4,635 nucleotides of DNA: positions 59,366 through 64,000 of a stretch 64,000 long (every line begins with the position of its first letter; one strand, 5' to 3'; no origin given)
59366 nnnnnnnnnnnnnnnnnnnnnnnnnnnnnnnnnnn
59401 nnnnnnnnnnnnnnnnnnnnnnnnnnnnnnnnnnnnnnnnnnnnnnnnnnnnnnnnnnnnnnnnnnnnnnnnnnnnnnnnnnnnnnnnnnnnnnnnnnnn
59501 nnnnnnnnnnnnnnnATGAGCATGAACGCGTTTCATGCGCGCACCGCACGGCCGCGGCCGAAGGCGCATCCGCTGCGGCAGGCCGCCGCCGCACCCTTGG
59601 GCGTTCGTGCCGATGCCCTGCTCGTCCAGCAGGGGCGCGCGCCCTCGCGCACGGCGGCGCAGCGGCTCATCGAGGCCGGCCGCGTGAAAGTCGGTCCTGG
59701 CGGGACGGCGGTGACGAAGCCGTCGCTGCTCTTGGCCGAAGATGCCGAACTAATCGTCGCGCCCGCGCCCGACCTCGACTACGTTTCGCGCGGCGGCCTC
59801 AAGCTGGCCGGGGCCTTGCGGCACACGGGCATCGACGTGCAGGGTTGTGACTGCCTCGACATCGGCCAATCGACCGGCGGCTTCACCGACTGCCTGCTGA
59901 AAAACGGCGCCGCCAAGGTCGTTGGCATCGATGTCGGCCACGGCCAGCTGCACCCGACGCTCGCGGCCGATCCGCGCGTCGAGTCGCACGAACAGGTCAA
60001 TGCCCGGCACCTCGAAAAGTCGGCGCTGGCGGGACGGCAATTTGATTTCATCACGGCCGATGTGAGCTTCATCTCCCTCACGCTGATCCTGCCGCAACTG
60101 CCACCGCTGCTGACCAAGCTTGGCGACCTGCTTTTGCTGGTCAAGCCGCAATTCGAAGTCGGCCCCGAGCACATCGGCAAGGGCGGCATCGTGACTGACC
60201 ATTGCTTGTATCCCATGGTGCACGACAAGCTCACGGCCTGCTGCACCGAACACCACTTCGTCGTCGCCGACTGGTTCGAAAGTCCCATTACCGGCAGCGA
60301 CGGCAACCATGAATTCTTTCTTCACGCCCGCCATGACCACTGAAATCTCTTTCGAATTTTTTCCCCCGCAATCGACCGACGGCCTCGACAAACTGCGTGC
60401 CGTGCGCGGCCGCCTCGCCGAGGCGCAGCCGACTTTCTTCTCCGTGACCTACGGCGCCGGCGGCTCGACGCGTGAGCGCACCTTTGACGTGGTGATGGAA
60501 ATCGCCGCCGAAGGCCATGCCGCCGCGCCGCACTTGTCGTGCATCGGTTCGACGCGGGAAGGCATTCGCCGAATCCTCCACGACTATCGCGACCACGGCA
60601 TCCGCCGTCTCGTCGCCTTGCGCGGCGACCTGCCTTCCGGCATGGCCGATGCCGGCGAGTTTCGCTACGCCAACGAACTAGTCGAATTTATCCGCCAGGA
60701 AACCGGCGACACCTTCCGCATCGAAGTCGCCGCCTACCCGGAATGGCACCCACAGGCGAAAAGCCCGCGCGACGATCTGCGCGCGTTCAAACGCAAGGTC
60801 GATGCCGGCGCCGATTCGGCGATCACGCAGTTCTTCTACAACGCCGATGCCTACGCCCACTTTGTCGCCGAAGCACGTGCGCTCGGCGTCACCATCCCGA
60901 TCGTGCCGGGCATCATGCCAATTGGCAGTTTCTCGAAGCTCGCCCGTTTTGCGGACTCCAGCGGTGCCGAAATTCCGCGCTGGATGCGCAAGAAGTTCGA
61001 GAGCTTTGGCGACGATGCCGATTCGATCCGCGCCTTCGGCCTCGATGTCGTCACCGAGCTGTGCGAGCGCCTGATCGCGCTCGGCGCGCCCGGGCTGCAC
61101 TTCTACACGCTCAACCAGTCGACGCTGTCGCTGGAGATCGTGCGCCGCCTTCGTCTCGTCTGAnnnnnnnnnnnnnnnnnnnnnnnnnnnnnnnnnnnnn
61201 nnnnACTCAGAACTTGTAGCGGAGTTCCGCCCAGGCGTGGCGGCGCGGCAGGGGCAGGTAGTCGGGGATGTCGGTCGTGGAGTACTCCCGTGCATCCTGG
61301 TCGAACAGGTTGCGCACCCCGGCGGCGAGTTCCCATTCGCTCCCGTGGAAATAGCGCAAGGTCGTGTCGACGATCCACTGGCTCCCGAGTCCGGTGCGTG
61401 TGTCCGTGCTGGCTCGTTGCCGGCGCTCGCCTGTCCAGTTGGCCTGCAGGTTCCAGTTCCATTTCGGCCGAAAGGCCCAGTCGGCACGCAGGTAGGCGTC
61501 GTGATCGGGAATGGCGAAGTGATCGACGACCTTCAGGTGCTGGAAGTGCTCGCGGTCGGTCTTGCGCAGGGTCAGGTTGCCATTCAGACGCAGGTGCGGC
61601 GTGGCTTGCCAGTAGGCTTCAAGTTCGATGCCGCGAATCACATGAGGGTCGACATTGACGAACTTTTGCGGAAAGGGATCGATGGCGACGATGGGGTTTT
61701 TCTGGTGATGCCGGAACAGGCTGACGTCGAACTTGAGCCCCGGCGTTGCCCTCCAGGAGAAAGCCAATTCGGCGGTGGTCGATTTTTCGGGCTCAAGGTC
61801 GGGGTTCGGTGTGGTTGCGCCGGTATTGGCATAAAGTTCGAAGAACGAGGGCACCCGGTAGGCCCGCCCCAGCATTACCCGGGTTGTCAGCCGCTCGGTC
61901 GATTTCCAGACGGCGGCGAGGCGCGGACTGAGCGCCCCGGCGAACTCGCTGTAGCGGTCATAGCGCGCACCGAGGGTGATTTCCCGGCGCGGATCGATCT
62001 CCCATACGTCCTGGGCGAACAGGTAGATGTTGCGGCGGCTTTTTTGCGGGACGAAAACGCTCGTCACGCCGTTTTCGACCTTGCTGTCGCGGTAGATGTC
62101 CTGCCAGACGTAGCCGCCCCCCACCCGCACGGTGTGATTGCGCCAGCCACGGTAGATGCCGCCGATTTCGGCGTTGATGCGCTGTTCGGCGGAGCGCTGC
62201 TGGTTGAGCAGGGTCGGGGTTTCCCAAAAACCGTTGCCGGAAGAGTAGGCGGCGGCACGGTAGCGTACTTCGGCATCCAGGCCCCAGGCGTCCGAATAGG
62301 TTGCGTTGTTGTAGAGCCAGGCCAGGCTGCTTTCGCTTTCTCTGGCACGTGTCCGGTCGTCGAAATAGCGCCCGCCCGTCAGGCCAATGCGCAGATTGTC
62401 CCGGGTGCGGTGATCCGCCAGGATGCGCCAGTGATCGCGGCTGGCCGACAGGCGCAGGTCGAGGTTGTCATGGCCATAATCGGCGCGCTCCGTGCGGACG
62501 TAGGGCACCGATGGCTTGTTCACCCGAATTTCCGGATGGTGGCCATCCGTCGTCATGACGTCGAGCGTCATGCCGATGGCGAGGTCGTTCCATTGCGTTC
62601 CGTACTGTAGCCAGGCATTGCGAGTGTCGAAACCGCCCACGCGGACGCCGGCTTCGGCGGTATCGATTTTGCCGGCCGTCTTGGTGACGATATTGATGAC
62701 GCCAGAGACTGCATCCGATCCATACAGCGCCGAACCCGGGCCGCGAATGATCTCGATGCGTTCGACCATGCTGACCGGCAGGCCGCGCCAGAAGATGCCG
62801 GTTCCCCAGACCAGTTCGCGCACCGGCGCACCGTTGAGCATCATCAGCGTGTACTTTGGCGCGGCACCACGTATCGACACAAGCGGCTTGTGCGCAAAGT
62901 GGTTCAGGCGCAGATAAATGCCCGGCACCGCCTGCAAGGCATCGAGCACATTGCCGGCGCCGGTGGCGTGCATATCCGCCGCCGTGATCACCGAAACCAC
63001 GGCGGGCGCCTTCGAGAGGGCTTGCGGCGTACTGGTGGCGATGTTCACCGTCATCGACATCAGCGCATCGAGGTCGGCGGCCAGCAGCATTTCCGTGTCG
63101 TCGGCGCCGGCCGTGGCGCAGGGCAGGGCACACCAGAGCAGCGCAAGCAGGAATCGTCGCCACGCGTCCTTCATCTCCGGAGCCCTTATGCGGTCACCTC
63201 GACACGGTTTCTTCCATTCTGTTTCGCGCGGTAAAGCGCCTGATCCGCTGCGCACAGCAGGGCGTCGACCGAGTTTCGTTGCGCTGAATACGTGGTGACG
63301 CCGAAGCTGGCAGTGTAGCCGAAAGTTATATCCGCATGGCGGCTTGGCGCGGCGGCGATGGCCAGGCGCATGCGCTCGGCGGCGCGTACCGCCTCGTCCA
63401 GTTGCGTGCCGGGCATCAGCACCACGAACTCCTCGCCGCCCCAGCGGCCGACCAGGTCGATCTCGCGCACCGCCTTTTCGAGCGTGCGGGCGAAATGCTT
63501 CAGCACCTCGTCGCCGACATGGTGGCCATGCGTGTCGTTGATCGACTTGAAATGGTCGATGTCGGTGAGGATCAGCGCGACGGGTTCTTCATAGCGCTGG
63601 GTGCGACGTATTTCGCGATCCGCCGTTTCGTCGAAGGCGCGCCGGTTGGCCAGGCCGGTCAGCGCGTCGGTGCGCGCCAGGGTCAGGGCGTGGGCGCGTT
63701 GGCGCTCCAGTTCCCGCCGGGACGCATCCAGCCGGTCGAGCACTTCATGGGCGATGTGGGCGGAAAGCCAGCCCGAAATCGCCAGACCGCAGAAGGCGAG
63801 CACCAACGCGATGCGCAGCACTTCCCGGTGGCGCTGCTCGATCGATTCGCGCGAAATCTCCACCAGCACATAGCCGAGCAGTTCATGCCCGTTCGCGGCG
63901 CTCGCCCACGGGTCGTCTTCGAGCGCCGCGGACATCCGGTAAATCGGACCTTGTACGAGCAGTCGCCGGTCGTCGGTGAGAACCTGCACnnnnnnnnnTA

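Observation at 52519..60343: PIN toxin-antitoxin plus type III-like R-M cassette inside the SAH-riboswitch ahcY-tlyA-metF operon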

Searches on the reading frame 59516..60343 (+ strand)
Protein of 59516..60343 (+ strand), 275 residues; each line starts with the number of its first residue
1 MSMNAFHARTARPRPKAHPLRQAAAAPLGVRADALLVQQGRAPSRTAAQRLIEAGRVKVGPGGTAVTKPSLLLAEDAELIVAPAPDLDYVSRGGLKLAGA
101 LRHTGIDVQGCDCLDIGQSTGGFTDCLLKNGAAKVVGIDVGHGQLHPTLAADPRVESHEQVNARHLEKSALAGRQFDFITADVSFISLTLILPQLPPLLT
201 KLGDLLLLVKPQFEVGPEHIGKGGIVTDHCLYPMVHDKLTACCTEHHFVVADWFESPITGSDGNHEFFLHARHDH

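Call 5: search_protein_families(library=pfam, proteins=[window:59516-60343:+], max_evalue=0.01)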
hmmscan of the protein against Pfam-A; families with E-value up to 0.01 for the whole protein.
window:59516-60343:+ (275 aa): 5 families
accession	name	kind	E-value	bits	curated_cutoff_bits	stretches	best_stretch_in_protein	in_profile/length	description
PF01728.25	FtsJ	-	2.5e-42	145.3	24.1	1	89-271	1-179/181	FtsJ-like methyltransferase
PF01479.30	S4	-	1.8e-07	31.2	22.8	1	31-72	2-41/48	S4 domain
PF13649.12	Methyltransf_25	-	0.0012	20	27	1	114-182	2-71/97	Methyltransferase domain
PF08242.18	Methyltransf_12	-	0.0018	19.4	30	1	114-200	1-86/98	Methyltransferase domain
PF08241.18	Methyltransf_11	-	0.0043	18.1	21.2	1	114-183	1-68/95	Methyltransferase domain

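Call 11: search_protein_families(library=padloc, proteins=[window:59516-60343:+], max_evalue=0.01)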
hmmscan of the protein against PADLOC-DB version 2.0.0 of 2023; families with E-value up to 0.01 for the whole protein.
window:59516-60343:+ (275 aa): 1 family
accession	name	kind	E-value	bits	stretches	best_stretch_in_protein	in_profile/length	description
PDLC04134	mad2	-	0.00096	16.1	1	109-211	291-398/492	mads_2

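Call 12: search_protein_families(library=ncbifam, proteins=[window:59516-60343:+], max_evalue=0.01)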
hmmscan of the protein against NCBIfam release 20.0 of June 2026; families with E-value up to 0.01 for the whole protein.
window:59516-60343:+ (275 aa): 4 families
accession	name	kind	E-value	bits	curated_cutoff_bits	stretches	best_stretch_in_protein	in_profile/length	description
TIGR00478.1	tly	subfamily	7.5e-56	189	185.8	1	31-266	1-228/228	TlyA family rRNA (cytidine-2'-O)-methyltransferase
NF049952.1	23rRNACMtaseTlyA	equivalog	3.3e-53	180.6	250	1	31-270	2-233/236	23S rRNA (cytidine-2'-O)-methyltransferase TlyA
NF043040.1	corrin_prot_MT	hypoth_equivalog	0.0003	20.3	180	1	108-188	40-123/216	corrinoid protein-associated methyltransferase CpaM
TIGR04290.1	meth_Rta_06860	hypoth_equivalog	0.0019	17.7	300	1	104-178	44-118/226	TIGR04290 family methyltransferase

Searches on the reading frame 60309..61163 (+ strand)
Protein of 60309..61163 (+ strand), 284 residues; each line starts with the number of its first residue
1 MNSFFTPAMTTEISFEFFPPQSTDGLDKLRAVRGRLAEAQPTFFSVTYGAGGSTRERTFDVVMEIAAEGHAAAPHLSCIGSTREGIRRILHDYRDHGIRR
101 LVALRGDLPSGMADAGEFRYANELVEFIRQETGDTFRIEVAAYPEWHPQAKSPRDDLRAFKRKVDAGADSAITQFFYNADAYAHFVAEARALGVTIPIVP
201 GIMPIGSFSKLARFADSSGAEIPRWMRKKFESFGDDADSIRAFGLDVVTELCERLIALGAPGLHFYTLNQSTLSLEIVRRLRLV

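Call 5: search_protein_families(library=pfam, proteins=[window:60309-61163:+], max_evalue=0.01)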
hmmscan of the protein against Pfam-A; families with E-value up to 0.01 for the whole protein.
window:60309-61163:+ (284 aa): 1 family
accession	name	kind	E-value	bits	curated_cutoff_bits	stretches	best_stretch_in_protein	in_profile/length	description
PF02219.23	MTHFR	-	4.2e-89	299.1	24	1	11-281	11-286/287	Methylenetetrahydrofolate reductase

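Call 12: search_protein_families(library=ncbifam, proteins=[window:60333-61163:+], max_evalue=0.01)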
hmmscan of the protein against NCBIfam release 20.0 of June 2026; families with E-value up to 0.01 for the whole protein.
window:60333-61163:+ (276 aa): 4 families
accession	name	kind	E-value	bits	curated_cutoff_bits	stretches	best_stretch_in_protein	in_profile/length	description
TIGR00676.1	fadh2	equivalog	5.2e-97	324.5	293.7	1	5-273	1-274/275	methylenetetrahydrofolate reductase [NAD(P)H]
NF006950.0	PRK09432.1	equivalog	3.8e-74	249.6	382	1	4-273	24-290/296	methylenetetrahydrofolate reductase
TIGR00677.1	fadh2_euk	equivalog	1.2e-73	247.9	310.05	1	5-275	2-277/281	methylenetetrahydrofolate reductase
NF006396.0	PRK08645.1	equivalog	2e-12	46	453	1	129-271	462-600/611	bifunctional homocysteine S-methyltransferase/methylenetetrahydrofolate reductase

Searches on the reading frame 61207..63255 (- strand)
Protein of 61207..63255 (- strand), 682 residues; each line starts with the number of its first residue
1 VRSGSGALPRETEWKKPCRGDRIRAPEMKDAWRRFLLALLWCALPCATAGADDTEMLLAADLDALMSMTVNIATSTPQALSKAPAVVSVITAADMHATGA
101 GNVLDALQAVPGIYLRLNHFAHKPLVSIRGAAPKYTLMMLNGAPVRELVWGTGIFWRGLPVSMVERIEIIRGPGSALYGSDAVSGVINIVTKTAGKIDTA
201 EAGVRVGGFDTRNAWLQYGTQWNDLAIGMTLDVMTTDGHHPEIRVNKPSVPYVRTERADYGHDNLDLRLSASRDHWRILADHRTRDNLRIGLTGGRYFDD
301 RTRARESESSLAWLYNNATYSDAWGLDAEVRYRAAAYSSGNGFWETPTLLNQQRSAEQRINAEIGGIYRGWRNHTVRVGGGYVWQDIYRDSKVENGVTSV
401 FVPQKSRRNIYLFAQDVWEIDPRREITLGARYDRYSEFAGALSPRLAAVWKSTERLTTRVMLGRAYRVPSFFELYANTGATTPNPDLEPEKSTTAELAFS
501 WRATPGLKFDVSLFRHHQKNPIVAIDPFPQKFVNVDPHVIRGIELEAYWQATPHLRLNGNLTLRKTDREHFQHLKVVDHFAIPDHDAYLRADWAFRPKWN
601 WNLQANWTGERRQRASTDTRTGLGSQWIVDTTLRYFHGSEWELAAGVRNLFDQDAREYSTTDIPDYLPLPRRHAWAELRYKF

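Call 5: search_protein_families(library=pfam, proteins=[window:61207-63255:-], max_evalue=0.01)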
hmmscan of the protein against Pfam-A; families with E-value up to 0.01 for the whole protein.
window:61207-63255:- (682 aa): 3 families
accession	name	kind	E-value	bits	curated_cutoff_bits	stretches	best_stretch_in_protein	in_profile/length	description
PF00593.30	TonB_dep_Rec_b-barrel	-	3.7e-46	159.3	27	1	259-650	20-436/436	TonB dependent receptor-like, beta-barrel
PF07715.20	Plug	-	5.5e-22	78.7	23.9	1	81-186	3-107/107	TonB-dependent Receptor Plug Domain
PF14905.12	OMP_b-brl_3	-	5e-13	49.3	27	1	482-661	208-384/408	Outer membrane protein beta-barrel family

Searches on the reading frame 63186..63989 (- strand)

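Call 89: search_protein_families(library=pfam, proteins=[window:63186-63989:-], max_evalue=0.001)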
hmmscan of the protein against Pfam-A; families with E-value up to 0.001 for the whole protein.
window:63186-63989:- (267 aa): 1 family
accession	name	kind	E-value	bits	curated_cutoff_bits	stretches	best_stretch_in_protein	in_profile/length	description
PF00990.26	GGDEF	-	1.9e-50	171.2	23.8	1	106-262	2-161/161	Diguanylate cyclase, GGDEF domain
